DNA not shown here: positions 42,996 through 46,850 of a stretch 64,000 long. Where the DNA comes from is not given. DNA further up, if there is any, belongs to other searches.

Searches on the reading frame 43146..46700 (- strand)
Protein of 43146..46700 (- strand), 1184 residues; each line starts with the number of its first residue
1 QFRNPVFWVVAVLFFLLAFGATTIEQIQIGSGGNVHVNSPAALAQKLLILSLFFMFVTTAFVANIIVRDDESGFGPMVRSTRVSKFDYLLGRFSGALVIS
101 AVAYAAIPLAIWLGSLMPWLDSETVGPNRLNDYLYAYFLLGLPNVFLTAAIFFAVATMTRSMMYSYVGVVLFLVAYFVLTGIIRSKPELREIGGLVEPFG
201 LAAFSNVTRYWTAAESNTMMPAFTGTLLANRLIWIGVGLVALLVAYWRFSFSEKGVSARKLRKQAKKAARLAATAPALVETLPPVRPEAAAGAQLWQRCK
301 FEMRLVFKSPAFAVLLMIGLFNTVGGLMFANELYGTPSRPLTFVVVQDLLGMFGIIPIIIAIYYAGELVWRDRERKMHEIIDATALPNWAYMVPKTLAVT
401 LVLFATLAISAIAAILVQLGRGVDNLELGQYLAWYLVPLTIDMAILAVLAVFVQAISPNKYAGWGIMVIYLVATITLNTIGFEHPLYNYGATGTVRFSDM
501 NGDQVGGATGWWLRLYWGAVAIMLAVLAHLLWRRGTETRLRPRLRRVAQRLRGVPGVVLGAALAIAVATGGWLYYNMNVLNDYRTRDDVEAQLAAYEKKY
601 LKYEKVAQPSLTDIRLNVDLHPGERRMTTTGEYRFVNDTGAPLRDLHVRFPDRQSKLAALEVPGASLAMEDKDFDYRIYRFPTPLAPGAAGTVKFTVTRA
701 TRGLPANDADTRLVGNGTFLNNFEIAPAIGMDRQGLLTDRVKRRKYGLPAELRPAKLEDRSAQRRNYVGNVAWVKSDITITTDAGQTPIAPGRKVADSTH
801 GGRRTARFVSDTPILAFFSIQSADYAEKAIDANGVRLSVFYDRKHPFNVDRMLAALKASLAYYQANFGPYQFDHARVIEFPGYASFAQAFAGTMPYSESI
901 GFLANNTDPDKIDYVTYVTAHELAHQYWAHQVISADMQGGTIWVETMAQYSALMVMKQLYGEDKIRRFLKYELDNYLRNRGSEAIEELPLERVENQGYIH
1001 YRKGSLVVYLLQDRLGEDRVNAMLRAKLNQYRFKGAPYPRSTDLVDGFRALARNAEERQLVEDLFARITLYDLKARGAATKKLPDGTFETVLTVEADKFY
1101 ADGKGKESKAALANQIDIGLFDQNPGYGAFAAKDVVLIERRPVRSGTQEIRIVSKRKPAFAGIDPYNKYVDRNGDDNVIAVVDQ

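Call 44: search_protein_families(library=pfam, proteins=[window:43146-46700:-])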
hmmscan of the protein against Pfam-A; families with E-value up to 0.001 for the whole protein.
window:43146-46700:- (1184 aa): 2 families
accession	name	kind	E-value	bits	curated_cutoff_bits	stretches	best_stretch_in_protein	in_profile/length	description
PF01433.26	Peptidase_M1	-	1.4e-09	38.3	27.7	1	857-1036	7-194/218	Peptidase family M1 domain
PF12698.13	ABC2_membrane_3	-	3.5e-09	36.7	31.6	2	49-182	167-291/347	ABC-2 family transporter protein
